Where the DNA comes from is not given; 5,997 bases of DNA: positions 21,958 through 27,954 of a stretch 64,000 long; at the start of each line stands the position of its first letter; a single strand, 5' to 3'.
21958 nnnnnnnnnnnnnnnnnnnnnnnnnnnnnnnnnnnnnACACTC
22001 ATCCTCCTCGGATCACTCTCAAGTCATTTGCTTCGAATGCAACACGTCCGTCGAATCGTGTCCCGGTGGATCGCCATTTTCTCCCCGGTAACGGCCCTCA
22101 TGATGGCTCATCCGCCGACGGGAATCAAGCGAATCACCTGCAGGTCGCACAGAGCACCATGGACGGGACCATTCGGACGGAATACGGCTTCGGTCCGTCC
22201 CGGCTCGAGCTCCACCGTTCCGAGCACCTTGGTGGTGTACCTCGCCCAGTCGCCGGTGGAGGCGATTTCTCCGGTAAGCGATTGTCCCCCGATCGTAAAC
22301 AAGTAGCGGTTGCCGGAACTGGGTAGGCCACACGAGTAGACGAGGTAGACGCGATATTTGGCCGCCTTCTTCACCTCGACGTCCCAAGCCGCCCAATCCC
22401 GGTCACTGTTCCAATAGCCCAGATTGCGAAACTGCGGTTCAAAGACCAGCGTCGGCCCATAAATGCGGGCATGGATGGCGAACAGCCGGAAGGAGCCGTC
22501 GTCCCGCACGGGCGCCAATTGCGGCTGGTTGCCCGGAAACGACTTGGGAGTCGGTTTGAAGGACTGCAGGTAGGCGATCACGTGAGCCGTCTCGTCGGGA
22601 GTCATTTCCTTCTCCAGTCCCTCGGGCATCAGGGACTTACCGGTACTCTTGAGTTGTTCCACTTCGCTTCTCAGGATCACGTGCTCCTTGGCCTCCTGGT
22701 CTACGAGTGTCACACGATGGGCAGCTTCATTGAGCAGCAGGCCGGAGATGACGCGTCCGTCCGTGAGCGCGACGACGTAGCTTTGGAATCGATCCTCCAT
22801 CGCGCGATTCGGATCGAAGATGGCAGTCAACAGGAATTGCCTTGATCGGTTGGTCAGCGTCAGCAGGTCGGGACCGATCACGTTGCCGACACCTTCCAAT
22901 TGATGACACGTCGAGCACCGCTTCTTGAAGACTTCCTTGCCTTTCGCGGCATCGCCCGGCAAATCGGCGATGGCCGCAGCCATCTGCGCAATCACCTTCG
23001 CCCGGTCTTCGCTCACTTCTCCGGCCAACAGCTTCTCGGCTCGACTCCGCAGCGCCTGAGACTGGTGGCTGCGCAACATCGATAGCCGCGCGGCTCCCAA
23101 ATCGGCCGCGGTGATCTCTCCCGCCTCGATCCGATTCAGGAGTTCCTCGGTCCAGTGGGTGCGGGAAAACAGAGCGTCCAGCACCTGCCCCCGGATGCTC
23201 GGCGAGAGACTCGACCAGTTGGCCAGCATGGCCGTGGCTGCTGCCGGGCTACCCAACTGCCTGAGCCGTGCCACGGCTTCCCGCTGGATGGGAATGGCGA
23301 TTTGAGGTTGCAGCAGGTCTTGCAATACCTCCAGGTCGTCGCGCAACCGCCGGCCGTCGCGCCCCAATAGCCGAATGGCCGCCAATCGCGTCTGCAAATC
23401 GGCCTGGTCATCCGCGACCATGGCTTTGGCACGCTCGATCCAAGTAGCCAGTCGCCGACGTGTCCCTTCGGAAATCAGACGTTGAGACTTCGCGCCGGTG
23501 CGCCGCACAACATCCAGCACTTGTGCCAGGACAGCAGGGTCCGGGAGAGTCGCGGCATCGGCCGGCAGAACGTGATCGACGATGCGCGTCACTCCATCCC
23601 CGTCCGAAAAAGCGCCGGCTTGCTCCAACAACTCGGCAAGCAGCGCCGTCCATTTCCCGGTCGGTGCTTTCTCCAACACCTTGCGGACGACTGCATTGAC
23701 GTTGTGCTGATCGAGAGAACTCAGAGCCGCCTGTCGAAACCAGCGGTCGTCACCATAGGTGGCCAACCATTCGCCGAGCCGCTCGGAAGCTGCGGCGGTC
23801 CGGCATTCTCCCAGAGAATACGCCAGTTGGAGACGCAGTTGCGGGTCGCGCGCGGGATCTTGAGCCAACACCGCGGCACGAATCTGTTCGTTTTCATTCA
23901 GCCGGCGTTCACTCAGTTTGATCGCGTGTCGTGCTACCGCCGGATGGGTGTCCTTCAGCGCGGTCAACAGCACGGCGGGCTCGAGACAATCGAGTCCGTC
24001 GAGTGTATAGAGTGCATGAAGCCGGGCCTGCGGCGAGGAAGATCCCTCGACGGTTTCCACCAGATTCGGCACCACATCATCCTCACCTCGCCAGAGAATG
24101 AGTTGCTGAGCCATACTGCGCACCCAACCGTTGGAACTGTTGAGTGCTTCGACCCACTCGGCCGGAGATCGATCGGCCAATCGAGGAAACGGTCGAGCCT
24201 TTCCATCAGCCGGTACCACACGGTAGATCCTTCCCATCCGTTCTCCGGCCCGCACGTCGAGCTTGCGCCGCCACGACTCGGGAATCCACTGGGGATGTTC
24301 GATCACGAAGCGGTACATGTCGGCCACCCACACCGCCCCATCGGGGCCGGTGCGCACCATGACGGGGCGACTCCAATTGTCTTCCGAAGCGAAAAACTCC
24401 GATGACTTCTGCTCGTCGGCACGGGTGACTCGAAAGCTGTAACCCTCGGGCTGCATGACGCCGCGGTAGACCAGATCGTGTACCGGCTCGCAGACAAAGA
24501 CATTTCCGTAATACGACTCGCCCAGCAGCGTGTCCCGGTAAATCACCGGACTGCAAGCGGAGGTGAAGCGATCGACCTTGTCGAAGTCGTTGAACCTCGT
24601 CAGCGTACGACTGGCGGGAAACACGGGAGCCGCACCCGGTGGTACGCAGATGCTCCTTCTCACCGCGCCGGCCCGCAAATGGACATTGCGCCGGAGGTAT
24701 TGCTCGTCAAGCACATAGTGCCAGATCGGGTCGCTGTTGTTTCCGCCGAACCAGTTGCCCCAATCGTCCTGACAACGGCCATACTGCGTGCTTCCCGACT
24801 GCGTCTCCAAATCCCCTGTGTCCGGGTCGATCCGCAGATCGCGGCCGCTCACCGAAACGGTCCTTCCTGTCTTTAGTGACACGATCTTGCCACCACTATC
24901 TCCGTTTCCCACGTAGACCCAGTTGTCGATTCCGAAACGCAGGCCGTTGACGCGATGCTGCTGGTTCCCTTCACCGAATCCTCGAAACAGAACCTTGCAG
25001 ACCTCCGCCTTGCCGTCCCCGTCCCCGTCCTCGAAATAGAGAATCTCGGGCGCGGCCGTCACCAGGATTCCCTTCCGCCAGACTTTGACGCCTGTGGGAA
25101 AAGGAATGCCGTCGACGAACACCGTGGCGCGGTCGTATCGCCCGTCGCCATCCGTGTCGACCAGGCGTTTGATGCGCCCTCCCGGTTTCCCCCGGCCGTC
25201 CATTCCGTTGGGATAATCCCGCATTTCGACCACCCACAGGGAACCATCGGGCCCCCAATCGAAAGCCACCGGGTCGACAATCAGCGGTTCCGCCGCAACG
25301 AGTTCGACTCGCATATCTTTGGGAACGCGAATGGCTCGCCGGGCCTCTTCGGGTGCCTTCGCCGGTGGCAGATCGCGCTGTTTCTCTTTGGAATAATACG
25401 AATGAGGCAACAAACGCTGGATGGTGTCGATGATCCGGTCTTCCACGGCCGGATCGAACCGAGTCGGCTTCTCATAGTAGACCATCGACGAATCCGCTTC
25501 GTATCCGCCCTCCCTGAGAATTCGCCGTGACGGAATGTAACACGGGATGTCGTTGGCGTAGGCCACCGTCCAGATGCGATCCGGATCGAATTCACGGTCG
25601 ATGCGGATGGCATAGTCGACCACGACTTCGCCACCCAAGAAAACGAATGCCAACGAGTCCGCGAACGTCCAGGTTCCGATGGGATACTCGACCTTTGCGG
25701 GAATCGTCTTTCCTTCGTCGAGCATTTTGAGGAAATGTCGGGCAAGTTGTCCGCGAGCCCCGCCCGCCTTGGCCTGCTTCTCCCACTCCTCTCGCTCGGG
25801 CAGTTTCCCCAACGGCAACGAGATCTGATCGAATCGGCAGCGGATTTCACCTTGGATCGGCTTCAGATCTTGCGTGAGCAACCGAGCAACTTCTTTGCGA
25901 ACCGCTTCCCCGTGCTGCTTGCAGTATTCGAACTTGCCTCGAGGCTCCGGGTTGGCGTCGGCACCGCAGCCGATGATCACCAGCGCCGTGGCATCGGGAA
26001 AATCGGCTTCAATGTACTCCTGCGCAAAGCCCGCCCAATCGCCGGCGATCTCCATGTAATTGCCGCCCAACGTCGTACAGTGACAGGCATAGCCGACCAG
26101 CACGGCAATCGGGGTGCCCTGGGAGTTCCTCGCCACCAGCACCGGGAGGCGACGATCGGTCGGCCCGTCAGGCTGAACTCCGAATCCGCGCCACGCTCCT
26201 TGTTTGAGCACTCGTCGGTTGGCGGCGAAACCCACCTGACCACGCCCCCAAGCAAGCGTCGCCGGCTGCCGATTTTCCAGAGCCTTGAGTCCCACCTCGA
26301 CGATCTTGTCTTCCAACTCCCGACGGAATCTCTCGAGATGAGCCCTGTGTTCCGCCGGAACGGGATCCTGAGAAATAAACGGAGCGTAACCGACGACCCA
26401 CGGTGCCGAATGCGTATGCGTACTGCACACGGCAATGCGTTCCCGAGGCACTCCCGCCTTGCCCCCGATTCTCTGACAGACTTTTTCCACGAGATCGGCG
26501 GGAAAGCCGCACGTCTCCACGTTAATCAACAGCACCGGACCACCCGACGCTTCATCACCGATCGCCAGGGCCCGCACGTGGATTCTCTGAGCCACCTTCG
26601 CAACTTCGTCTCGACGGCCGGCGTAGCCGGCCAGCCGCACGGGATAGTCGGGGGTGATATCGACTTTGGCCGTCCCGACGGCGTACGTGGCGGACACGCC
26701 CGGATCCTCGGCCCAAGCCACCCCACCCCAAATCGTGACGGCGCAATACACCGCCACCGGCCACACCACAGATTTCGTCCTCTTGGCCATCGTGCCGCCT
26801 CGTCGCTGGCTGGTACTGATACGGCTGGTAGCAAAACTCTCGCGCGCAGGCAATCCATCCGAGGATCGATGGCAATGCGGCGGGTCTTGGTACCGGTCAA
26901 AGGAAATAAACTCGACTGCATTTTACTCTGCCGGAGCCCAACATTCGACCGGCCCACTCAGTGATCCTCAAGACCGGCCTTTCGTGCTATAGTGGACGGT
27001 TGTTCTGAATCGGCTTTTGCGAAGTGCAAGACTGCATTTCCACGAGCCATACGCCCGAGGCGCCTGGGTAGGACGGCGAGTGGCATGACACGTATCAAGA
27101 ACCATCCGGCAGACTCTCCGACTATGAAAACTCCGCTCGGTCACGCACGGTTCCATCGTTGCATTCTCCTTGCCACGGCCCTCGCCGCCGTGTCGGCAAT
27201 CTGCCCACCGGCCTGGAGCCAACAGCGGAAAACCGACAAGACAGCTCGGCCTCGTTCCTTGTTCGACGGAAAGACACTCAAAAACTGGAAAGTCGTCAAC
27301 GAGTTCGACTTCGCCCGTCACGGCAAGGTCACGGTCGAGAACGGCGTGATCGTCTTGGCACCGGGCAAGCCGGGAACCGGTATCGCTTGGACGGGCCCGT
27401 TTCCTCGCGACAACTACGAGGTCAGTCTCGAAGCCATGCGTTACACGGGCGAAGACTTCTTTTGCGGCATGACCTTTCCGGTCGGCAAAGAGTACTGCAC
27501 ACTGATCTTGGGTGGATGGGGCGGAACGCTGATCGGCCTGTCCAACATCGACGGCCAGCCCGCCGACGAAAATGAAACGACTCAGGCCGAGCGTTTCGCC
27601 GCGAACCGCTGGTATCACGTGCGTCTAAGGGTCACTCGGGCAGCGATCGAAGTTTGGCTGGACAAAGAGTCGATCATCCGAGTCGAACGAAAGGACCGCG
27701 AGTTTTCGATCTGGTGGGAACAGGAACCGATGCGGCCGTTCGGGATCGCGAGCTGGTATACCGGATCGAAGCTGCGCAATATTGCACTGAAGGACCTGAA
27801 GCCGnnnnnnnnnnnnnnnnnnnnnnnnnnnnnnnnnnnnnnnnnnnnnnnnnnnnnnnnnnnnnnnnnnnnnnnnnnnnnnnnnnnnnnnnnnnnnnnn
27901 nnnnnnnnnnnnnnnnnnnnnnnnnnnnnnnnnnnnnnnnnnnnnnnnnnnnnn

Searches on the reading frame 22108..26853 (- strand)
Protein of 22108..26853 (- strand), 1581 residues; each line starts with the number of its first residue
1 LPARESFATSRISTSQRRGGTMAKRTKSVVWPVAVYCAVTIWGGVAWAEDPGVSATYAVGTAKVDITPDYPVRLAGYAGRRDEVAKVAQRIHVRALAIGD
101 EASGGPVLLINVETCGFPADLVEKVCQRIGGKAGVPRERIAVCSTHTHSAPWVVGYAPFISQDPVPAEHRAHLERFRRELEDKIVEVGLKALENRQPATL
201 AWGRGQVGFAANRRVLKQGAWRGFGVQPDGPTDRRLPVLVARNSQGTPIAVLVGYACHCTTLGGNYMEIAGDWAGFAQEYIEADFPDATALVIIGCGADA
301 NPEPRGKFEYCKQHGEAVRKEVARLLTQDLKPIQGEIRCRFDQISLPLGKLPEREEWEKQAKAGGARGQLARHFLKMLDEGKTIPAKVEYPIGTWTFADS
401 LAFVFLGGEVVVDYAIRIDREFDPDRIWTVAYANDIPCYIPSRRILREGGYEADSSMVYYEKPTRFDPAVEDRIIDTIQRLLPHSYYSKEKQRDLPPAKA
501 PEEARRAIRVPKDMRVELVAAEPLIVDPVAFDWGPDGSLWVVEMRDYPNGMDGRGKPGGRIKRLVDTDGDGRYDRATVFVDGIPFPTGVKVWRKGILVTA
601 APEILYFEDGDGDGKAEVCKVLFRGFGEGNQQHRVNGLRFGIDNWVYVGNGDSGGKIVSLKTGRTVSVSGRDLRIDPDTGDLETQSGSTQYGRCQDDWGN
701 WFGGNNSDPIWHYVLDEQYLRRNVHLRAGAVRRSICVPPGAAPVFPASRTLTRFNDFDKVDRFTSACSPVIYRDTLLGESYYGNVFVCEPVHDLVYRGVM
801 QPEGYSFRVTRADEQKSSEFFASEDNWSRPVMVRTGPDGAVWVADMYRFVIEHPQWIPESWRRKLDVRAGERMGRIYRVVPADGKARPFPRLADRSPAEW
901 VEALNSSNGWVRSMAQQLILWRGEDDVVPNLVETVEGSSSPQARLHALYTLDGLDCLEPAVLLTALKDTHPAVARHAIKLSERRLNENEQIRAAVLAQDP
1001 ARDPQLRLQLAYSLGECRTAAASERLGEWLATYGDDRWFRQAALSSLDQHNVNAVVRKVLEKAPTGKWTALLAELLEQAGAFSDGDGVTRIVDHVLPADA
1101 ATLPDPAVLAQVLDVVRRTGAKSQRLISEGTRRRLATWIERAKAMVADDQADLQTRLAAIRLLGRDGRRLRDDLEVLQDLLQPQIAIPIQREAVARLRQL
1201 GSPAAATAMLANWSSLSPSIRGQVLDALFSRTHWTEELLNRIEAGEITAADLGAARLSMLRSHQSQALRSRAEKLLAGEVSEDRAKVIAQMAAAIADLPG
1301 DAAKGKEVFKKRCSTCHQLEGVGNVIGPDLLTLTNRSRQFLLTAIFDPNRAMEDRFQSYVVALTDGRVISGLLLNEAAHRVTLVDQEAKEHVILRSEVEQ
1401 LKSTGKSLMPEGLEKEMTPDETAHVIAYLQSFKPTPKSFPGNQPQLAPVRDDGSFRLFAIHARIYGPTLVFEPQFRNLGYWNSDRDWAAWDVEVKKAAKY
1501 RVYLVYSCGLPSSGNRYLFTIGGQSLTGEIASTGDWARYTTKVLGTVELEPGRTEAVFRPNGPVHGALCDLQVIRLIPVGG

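Call 26: search_protein_families(library=pfam, proteins=[window:22108-26853:-], max_evalue=0.0001)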
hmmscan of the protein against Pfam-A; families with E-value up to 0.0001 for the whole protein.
window:22108-26853:- (1581 aa): 5 families
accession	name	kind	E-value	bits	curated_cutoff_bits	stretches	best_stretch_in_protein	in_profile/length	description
PF23500.1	DUF7133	-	3.9e-159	530.5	27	1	501-882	2-384/385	Domain of unknown function (DUF7133)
PF04734.18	Ceramidase_alk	-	1.9e-13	50.3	32.1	1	57-286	1-231/509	Neutral/alkaline non-lysosomal ceramidase, N-terminal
PF00034.26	Cytochrom_C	-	1.7e-08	36.1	21.3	1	1302-1349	1-49/90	Cytochrome c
PF13646.12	HEAT_2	-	6.5e-08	33.2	27.7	0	899-977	3-82/88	HEAT repeats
PF13442.11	Cytochrome_CBB3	-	6.8e-06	26.8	27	0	1301-1353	2-49/68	Cytochrome C oxidase, cbb3-type, subunit III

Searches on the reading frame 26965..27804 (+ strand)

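Call 69: search_protein_families(library=pfam, proteins=[window:26965-27804:+], max_evalue=0.0001)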
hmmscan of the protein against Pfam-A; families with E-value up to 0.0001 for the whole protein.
window:26965-27804:+ (280 aa): 1 family
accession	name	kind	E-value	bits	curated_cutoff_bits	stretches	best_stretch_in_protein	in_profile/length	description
PF06439.18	3keto-disac_hyd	-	1e-15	58.7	26.8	1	97-276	3-187/187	3-keto-disaccharide hydrolase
